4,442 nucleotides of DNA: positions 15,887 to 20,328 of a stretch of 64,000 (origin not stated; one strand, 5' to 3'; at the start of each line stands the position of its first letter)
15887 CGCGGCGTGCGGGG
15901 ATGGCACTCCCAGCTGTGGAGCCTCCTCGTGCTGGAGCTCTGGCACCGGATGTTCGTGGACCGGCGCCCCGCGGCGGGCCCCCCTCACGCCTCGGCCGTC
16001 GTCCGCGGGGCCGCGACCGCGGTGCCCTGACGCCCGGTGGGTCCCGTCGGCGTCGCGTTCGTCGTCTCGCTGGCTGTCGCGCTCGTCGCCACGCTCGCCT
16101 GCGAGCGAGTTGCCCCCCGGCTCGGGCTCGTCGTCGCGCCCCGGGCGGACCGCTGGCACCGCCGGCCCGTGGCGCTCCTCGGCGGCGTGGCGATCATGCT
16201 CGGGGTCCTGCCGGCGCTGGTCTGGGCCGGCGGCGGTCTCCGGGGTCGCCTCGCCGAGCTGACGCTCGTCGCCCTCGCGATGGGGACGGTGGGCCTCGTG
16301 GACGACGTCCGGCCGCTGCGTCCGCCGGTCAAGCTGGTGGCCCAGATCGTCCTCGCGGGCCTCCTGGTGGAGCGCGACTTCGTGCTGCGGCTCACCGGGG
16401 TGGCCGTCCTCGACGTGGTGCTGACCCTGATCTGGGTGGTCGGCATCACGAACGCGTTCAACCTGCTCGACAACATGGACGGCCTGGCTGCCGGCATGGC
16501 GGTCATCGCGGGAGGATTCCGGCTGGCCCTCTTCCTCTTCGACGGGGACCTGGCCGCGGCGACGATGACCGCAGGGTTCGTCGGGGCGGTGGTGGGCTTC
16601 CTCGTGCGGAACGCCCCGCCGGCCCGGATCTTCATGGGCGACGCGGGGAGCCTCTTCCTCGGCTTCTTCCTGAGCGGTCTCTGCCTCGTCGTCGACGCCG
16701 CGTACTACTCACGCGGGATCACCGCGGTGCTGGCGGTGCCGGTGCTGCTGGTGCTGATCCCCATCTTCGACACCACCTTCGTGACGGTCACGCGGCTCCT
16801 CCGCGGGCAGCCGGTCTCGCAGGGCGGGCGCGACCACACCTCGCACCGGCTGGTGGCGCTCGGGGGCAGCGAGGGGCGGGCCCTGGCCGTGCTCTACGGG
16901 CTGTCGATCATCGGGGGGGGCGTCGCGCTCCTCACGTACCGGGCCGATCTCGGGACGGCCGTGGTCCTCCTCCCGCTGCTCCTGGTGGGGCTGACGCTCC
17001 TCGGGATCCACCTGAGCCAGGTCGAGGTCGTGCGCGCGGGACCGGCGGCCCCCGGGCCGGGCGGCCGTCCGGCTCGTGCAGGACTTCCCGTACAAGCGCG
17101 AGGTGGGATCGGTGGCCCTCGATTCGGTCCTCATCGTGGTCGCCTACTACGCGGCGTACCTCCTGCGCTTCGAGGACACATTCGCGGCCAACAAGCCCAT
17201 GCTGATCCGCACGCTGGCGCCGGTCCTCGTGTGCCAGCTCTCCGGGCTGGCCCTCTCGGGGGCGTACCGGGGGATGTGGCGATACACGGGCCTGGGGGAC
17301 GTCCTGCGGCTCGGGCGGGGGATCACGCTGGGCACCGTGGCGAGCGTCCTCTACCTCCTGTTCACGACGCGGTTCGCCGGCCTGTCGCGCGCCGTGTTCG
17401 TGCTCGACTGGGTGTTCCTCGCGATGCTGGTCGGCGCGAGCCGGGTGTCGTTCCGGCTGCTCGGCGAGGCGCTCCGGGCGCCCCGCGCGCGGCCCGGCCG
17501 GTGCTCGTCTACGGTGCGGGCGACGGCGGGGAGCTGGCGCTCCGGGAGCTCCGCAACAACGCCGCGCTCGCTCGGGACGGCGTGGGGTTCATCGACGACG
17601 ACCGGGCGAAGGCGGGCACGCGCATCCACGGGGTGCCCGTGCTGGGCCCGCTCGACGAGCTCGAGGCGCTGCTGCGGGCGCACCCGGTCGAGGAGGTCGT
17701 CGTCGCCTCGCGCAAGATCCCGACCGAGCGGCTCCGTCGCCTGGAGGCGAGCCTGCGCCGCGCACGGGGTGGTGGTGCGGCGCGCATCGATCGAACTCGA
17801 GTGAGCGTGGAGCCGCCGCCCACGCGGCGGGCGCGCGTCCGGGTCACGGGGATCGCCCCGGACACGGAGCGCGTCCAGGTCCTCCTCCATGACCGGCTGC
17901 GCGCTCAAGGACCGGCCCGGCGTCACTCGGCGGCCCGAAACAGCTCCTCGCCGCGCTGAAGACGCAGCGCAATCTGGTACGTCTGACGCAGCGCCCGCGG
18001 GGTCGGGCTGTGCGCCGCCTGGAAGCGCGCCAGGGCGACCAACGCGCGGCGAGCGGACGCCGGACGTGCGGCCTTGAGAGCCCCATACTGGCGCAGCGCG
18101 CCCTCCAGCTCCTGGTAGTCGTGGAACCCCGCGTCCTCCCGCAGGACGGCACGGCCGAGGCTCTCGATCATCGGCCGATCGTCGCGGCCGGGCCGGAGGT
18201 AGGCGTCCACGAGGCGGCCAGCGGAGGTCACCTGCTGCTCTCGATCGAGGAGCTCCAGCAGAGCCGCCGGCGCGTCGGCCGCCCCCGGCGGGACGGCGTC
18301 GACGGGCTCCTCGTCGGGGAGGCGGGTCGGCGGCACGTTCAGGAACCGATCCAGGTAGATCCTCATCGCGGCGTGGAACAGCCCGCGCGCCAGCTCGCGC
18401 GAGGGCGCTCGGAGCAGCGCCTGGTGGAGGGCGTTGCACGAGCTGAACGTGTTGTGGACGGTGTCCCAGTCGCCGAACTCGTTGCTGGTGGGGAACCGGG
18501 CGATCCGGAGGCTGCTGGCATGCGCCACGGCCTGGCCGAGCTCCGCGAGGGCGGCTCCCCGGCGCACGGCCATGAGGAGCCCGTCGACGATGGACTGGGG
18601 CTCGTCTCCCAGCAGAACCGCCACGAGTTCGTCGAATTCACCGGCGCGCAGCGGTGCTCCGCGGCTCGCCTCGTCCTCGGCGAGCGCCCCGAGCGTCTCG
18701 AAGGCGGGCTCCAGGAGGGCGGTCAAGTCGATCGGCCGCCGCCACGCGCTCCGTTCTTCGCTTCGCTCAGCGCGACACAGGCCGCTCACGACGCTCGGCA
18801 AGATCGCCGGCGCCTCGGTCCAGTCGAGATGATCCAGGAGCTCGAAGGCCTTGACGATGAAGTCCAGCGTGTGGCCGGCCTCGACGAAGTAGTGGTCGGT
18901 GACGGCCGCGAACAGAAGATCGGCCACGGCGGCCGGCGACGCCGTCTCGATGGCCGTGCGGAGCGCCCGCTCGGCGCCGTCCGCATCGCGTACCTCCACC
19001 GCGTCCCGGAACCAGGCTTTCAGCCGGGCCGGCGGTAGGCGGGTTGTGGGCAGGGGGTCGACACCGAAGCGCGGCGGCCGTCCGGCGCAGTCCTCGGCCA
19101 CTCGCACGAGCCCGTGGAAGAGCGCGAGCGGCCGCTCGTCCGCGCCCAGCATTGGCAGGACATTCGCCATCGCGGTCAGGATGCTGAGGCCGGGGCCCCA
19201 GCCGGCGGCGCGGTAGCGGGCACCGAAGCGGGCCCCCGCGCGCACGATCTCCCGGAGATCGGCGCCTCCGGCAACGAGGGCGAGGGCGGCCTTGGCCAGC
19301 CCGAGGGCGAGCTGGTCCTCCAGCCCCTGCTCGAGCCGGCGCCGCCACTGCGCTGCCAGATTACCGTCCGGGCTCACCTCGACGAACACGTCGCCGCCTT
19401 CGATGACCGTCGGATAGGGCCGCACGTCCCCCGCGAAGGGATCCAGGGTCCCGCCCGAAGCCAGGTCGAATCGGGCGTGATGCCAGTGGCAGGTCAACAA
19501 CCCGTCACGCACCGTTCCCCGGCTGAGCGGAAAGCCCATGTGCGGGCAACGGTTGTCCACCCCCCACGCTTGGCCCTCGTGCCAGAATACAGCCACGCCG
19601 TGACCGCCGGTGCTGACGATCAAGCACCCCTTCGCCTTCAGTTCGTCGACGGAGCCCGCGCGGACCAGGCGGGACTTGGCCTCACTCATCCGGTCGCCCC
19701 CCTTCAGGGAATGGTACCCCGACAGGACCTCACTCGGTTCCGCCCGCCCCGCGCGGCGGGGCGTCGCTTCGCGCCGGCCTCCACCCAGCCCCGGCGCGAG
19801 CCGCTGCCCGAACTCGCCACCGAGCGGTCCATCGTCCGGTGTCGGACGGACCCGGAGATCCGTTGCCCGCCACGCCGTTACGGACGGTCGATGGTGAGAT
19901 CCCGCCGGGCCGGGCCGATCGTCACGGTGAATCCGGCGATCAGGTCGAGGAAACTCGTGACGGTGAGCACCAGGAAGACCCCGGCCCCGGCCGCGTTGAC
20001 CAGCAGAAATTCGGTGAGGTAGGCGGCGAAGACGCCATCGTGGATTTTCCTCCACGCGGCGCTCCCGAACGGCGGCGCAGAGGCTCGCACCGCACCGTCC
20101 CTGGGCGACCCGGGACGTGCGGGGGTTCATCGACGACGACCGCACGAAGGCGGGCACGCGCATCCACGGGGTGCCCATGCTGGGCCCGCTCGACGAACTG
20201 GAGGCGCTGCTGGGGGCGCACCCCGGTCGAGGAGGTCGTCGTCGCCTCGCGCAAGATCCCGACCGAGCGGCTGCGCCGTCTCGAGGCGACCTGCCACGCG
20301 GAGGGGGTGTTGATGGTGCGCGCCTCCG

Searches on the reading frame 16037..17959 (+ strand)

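Call 27: search_protein_families(library=pfam, proteins=[window:16037-17959:+], max_evalue=0.01)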
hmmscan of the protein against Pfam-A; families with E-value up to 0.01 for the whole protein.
window:16037-17959:+ (640 aa): 2 families
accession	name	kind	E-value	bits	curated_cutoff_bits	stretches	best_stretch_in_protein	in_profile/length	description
PF00953.26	Glycos_transf_4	-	2e-31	109.6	27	1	75-218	4-158/160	Glycosyl transferase family 4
PF13727.12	CoA_binding_3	-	7.1e-07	29.8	25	1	491-557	82-148/175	CoA-binding domain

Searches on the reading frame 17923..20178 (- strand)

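Call 27: search_protein_families(library=pfam, proteins=[window:17923-20178:-], max_evalue=0.01)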
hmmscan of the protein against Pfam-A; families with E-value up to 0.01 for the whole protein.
window:17923-20178:- (751 aa): 3 families
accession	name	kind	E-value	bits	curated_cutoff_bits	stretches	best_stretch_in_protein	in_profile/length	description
PF00355.32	Rieske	-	7.8e-13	48.6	20.3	1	173-245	4-76/88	Rieske [2Fe-2S] domain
PF13806.12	Rieske_2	-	3.1e-07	30.7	27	1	176-266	7-103/104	Rieske-like [2Fe-2S] domain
PF22543.2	Rieske_4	-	4.6e-05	24.1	28.4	1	174-245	3-78/119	Soluble Rieske-type ferredoxin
